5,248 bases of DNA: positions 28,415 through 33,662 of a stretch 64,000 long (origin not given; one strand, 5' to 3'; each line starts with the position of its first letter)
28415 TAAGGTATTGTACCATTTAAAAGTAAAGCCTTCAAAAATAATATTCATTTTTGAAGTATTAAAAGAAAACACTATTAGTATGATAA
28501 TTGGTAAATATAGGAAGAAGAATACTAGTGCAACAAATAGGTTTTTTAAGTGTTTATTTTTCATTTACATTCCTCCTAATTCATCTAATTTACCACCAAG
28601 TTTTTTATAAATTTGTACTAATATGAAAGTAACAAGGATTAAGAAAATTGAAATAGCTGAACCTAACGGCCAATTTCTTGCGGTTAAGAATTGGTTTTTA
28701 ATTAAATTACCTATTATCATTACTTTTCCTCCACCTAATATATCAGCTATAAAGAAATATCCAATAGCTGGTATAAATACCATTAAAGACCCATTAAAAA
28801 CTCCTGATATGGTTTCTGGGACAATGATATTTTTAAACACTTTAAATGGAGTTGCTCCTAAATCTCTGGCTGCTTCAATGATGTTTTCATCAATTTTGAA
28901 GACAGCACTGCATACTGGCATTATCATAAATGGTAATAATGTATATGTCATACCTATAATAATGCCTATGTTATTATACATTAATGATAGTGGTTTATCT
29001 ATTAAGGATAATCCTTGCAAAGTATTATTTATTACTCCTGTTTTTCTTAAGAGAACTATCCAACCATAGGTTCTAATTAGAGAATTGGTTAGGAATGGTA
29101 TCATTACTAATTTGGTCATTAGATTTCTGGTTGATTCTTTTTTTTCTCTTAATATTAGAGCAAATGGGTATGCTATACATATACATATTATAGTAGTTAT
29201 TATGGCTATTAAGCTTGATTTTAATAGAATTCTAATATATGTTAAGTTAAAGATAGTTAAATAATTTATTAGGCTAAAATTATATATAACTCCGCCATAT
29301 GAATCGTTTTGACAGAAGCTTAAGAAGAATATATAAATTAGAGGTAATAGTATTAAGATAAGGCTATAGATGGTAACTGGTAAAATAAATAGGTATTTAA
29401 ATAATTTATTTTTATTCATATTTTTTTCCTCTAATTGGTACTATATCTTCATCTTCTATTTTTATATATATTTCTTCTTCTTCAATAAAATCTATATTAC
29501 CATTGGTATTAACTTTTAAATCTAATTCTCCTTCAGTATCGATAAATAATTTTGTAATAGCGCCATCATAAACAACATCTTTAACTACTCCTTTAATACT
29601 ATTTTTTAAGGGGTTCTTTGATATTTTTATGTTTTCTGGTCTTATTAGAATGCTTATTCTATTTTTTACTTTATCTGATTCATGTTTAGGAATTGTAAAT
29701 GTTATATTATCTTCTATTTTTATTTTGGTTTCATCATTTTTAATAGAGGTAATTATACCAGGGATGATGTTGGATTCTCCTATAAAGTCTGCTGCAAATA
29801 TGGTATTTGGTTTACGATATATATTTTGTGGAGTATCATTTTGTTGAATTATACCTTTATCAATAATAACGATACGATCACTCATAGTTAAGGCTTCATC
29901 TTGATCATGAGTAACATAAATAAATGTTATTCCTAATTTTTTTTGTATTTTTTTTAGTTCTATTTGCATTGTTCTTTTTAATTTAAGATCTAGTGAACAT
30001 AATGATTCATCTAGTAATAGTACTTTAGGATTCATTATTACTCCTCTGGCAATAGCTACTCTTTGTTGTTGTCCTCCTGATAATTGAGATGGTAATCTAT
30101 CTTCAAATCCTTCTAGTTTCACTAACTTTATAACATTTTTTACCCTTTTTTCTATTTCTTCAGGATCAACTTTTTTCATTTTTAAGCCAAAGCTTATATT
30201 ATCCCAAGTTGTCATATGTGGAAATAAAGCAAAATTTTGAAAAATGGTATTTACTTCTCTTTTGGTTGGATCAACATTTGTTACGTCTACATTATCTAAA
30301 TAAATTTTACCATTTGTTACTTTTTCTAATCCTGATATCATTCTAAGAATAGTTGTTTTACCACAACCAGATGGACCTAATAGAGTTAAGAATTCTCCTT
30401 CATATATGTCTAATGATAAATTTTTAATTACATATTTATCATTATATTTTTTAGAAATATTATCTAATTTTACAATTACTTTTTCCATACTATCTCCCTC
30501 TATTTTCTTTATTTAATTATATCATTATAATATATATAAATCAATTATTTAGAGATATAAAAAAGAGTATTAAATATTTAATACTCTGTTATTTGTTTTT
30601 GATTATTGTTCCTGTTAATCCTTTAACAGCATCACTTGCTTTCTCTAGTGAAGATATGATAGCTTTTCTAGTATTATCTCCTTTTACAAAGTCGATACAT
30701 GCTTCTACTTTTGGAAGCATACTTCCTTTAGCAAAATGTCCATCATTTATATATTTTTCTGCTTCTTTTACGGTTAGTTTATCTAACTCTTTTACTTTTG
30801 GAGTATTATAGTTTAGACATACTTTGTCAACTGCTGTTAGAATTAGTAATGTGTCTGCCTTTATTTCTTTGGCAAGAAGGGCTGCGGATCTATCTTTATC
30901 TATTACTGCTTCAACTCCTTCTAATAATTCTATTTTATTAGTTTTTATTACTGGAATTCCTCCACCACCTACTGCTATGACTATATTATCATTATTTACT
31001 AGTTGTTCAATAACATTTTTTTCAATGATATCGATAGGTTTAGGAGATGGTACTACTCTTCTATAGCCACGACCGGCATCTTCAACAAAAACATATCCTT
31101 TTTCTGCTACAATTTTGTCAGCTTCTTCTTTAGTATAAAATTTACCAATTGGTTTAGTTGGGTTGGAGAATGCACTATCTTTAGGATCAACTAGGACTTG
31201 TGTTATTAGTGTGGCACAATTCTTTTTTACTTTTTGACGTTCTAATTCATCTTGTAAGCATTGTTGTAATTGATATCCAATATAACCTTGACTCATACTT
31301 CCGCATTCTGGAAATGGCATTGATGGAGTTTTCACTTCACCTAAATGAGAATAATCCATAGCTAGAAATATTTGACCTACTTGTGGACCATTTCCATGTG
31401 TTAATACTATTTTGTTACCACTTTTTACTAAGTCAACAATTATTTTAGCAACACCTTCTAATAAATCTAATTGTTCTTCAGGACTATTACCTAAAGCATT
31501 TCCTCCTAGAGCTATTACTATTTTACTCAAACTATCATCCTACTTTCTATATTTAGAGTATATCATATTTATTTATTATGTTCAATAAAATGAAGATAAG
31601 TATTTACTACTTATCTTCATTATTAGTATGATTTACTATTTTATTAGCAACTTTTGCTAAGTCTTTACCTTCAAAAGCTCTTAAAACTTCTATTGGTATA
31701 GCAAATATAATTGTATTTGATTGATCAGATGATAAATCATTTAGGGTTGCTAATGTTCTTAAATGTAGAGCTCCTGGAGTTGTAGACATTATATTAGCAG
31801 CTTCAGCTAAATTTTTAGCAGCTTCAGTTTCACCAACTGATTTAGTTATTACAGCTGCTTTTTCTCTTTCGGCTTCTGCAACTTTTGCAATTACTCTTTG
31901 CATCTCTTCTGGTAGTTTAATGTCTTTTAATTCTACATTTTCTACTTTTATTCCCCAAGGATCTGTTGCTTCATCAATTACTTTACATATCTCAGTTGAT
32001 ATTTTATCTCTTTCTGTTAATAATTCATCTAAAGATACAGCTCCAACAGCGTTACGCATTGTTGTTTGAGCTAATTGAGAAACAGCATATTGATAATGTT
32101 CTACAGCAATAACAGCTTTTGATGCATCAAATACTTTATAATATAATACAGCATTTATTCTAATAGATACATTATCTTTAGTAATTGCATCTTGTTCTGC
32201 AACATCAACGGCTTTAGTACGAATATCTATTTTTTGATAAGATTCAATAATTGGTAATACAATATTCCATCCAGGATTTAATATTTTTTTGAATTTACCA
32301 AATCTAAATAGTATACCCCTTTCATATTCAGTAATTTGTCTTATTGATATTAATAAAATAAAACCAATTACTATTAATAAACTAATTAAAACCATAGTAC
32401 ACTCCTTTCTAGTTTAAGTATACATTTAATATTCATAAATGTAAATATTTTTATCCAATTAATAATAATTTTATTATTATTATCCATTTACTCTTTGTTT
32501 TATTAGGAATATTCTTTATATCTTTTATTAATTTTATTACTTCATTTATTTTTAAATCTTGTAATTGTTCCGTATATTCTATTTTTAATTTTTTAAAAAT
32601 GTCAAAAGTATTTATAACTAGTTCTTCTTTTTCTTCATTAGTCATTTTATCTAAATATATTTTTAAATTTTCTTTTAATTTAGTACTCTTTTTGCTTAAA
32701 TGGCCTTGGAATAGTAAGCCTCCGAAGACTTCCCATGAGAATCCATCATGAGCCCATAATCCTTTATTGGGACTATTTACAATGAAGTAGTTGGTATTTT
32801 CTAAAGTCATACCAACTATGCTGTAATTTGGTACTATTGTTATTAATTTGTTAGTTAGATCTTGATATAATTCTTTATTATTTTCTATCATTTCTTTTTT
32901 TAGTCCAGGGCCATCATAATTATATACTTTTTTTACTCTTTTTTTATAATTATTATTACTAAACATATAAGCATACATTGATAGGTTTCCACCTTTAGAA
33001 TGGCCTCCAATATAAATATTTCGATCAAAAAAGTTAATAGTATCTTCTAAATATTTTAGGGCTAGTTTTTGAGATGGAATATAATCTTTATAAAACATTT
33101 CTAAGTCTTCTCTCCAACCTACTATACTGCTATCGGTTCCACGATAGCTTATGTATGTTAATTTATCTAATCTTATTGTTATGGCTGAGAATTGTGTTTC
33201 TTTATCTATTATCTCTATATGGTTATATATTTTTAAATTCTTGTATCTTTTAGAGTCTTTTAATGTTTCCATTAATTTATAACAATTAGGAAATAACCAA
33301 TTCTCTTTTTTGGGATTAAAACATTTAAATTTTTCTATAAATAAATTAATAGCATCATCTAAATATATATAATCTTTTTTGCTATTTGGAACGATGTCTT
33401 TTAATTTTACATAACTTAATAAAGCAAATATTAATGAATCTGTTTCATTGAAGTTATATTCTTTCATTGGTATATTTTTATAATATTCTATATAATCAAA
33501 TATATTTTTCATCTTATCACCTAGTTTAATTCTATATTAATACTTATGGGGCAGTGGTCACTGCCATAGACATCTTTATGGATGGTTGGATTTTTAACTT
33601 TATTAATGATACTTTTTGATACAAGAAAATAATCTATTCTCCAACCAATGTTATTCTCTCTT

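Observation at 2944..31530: Agmatine deiminase cluster split from its carbamate kinase by about 24 kb of potABCD plus paralog array; serpin sits where aguC is expected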

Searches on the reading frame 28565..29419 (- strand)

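Call 5: search_protein_families(library=pfam, proteins=[window:28565-29419:-])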
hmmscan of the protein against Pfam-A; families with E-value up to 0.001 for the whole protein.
window:28565-29419:- (284 aa): 1 family
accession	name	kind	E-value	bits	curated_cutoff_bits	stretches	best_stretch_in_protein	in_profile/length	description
PF00528.27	BPD_transp_1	-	1.6e-11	44.7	26.4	1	86-273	4-177/184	Binding-protein-dependent transport system inner membrane component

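Call 7: search_protein_families(library=ncbifam, proteins=[window:28565-29419:-])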
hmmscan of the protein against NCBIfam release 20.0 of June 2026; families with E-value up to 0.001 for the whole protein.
window:28565-29419:- (284 aa): 25 families
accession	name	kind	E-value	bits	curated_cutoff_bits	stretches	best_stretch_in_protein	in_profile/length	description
NF007044.0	PRK09497.1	equivalog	1.2e-77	261.2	348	1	2-278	2-278/285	spermidine/putrescine ABC transporter permease PotB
NF007963.0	PRK10683.1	equivalog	1.9e-56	191.8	489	1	46-272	79-306/317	putrescine ABC transporter permease PotH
NF043074.1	MMSYN1_0196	equivalog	4.8e-37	127.8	350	1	10-280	12-268/277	spermidine/putrescine ABC transporter permease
TIGR03262.1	PhnU2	equivalog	2.9e-24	85.6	593.25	1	11-272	6-254/546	putative 2-aminoethylphosphonate ABC transporter permease subunit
NF011624.0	PRK15050.1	equivalog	1.1e-21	77.3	247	1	11-274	27-285/297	2-aminoethylphosphonate ABC transporter permease subunit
TIGR02141.1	modB_ABC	equivalog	1.7e-18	67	182.6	1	70-268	5-199/208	molybdate ABC transporter permease subunit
TIGR01581.1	Mo_ABC_porter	hypoth_equivalog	6.5e-18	65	210.3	1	64-267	22-222/225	ABC transporter permease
TIGR00969.1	3a0106s02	subfamily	5.6e-16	58.8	240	1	15-266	23-261/272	sulfate ABC transporter permease subunit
NF006939.0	PRK09421.1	equivalog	1.2e-15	57.6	262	1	62-222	9-165/230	molybdate ABC transporter permease subunit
TIGR03226.1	PhnU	equivalog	1.7e-15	57.3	283.45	1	15-275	43-304/311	2-aminoethylphosphonate ABC transporter permease subunit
TIGR02139.1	permease_CysT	equivalog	2e-14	53.8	246.1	1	16-270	12-254/265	sulfate ABC transporter permease subunit CysT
NF008208.0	PRK10971.1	equivalog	2.4e-12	46.9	415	1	20-272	25-264/277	sulfate/thiosulfate ABC transporter permease CysT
NF040839.1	tungstate_WtpB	equivalog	1.6e-11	44.3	340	1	15-271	9-244/251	tungstate ABC transporter permease WtpB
NF008049.0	PRK10782.1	subfamily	1.5e-10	41.1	212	1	153-266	92-203/217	methionine ABC transporter permease MetI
NF006955.0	PRK09433.2-3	equivalog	1e-09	37.6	801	1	61-268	49-257/543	thiamine/thiamine pyrophosphate ABC transporter permease ThiP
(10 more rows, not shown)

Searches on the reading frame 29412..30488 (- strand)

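Call 5: search_protein_families(library=pfam, proteins=[window:29412-30488:-])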
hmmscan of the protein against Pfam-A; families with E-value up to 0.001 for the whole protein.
window:29412-30488:- (358 aa): 4 families
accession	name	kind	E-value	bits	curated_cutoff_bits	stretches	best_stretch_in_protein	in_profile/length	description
PF00005.33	ABC_tran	-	8e-38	130.6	25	1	22-162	2-135/137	ABC transporter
PF08402.16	TOBE_2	-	6.5e-09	36.2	21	1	281-350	2-74/76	TOBE domain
PF03215.21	Rad17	-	3.6e-05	24.2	23.8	1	23-136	37-145/186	Rad17 P-loop domain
PF01637.24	ATPase_2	-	0.00048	20.5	33.2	1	32-124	21-102/225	ATPase domain predominantly from Archaea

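Call 7: search_protein_families(library=ncbifam, proteins=[window:29412-30488:-])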
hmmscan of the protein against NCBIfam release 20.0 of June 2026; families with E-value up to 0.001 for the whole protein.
window:29412-30488:- (358 aa): 187 families (the best 25 are shown)
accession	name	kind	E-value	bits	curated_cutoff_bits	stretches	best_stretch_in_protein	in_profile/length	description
NF006987.0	PRK09452.1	equivalog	3.8e-128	427.4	482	1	2-326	14-341/378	spermidine/putrescine ABC transporter ATP-binding protein PotA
NF043075.1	MMSYN1_0197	equivalog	7.1e-121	403.3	550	1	5-349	2-336/341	spermidine/putrescine ABC transporter ATP-binding protein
TIGR01187.1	potA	subfamily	3.6e-109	364.8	355.6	1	36-319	1-287/325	polyamine ABC transporter ATP-binding protein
TIGR03265.1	PhnT2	equivalog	8.2e-107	357.5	457.7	1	5-327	4-321/353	putative 2-aminoethylphosphonate ABC transporter ATP-binding protein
NF008513.0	PRK11432.1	equivalog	3.8e-102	341.8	496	1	3-349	4-344/351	ferric ABC transporter ATP-binding protein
NF008653.0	PRK11650.1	subfamily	5e-100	335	432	1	5-348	3-343/357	sn-glycerol-3-phosphate ABC transporter ATP-binding protein UgpC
NF008233.0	PRK11000.1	equivalog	3.3e-91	305.9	568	1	6-334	4-335/369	maltose/maltodextrin ABC transporter ATP-binding protein MalK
NF040840.2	tungstate_WtpC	equivalog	8.9e-91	304.7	440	1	6-330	2-323/347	tungstate ABC transporter ATP-binding protein WtpC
TIGR03258.1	PhnT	equivalog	5.8e-88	295.3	499.15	1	6-352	9-357/359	2-aminoethylphosphonate ABC transport system ATP-binding subunit PhnT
NF040933.2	ABC_arch_GlcV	equivalog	3.1e-87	292.7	450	1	5-345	2-352/357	glucose ABC transporter ATP-binding protein GlcV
NF008621.0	PRK11607.1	equivalog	1e-86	291.1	613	1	6-307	20-322/377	putrescine ABC transporter ATP-binding subunit PotG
TIGR00968.1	3a0106s01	subfamily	2.6e-82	275.9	342.75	1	7-241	2-236/237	sulfate ABC transporter ATP-binding protein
NF008105.0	PRK10851.1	equivalog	3.8e-78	262.7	502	1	6-318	3-312/362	sulfate/thiosulfate ABC transporter ATP-binding protein CysA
TIGR01186.1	proV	subfamily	1.7e-69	234.7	326.6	1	18-250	6-242/363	betaine/proline/choline family ABC transporter ATP-binding protein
TIGR03415.1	ABC_choXWV_ATP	equivalog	1.9e-60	204.8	483.75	1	11-350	30-376/382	choline ABC transporter ATP-binding protein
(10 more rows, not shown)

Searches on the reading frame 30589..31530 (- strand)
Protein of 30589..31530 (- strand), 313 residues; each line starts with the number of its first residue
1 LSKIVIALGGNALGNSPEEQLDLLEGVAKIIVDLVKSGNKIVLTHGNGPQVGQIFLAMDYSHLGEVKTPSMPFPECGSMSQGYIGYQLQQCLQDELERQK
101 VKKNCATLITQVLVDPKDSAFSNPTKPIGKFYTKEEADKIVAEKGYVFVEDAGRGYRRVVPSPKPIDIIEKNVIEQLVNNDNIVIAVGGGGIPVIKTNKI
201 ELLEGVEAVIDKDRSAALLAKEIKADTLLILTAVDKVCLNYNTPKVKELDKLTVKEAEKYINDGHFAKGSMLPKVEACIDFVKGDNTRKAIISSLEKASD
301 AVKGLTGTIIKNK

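Call 5: search_protein_families(library=pfam, proteins=[window:30589-31530:-])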
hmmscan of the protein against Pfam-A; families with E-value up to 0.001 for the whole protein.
window:30589-31530:- (313 aa): 1 family
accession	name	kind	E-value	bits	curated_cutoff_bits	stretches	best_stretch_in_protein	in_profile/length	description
PF00696.33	AA_kinase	-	1.1e-31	110.8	24.9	1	3-291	2-232/234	Amino acid kinase family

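Call 7: search_protein_families(library=ncbifam, proteins=[window:30589-31530:-])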
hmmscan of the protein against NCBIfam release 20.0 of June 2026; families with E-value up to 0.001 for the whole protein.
window:30589-31530:- (313 aa): 11 families
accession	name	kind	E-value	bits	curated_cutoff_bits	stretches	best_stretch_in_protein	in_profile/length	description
TIGR00746.1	arcC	equivalog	2.1e-115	385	358.25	1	3-311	2-308/309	carbamate kinase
NF009007.0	PRK12352.1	subfamily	3.7e-106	354.6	266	1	3-311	4-314/316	carbamate kinase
NF009008.0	PRK12354.1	subfamily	1.6e-90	303.4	361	1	3-312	2-300/308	carbamate kinase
NF006926.0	PRK09411.1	equivalog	1.1e-63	215.2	416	1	1-311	1-296/297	carbamate kinase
TIGR00761.1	argB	equivalog_domain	7.1e-14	51.9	151.3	1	178-285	123-225/231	acetylglutamate kinase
NF010659.0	PRK14058.1-1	equivalog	5.5e-08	32.3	223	1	178-288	138-243/267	[LysW]-aminoadipate kinase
NF010662.0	PRK14058.1-4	equivalog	4.7e-07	29.2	194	1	167-312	134-263/264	[LysW]-aminoadipate/[LysW]-glutamate kinase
TIGR02076.1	pyrH_arch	equivalog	1.9e-06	27.6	158.05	1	194-273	100-181/222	UMP kinase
NF010661.0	PRK14058.1-3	equivalog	7.2e-06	25.3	251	1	166-302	136-260/283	acetylglutamate/acetylaminoadipate kinase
TIGR01027.1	proB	equivalog_domain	0.0006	19.1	186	0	192-278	126-217/363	glutamate 5-kinase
TIGR01092.1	P5CS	equivalog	0.00061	18.1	796.75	1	201-299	160-258/715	delta l-pyrroline-5-carboxylate synthetase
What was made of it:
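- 30589..31530 (-): Carbamate kinase (arcC/aguC orthologue), predicted to be its own transcription unit. TIGR00746, 385 bits against a cut-off of 358 (call 7).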

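Call 77: find_encoding_contigs(protein=window:30589-31530:-, flank=10000, max_places=5)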
Protein window:30589-31530:- (313 aa): no gene with exactly this product is on record in the collection.

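Call 83: find_related_loci(query=window:30589-31530:-, collection=metagenome_contigs, flank=10000)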
Query window:30589-31530:- (313 aa) in metagenome_contigs; peptide patterns used: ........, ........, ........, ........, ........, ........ (x = any residue, [..] = any of these).
231 stretches matched a pattern; 95 encode a relative of the query (tblastn E <= 1e-3); the best 80 are kept; 80 distinct loci.
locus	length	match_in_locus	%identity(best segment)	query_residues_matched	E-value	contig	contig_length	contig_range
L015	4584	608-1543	94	1-312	0e+0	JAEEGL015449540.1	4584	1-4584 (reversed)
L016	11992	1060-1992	83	1-311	2e-170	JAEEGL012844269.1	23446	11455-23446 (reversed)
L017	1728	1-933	81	3-313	0e+0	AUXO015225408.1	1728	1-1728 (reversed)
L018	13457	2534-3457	83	1-308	3e-168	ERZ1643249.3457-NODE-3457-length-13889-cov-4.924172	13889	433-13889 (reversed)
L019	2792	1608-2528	82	1-307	9e-177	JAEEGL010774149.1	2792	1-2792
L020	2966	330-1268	81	1-313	7e-176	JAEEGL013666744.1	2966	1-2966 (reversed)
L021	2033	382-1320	80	1-313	3e-179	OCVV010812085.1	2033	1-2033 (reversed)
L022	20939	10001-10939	78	1-313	4e-161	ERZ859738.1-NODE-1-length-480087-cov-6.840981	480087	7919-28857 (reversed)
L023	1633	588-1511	77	1-308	5e-175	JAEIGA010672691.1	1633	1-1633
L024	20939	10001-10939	77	1-313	2e-160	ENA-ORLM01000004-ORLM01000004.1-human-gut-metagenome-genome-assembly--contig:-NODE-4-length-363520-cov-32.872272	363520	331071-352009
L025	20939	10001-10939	77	1-313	3e-160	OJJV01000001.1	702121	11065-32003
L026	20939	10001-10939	77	1-313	3e-160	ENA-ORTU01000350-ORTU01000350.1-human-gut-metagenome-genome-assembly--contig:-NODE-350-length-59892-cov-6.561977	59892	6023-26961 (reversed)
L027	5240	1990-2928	77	1-313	4e-162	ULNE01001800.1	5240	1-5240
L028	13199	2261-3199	77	1-313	9e-160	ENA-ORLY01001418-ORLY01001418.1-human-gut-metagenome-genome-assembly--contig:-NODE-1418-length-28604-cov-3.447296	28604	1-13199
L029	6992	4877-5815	77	1-313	4e-160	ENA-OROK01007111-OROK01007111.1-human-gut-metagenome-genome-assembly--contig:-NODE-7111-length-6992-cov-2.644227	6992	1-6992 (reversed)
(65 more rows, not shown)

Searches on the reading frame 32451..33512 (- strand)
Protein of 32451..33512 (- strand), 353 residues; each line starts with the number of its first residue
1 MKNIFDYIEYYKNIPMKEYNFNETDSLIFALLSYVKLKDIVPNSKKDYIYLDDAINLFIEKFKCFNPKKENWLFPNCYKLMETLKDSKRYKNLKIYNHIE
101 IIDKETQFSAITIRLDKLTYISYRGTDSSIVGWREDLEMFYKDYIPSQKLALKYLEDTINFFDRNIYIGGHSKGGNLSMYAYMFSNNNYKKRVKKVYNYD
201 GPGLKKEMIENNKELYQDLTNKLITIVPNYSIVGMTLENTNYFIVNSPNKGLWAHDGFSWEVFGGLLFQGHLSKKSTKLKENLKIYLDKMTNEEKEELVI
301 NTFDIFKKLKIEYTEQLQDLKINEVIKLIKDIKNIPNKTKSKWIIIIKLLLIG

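Call 45: search_protein_families(library=pfam, proteins=[window:32451-33512:-], max_evalue=0.01)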
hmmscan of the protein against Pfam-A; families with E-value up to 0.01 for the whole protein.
window:32451-33512:- (353 aa): 1 family
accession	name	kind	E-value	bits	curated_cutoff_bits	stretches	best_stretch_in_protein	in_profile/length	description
PF11187.14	Mbeg1-like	-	1.2e-64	218.3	21.1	1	86-303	3-223/224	Mbeg1-like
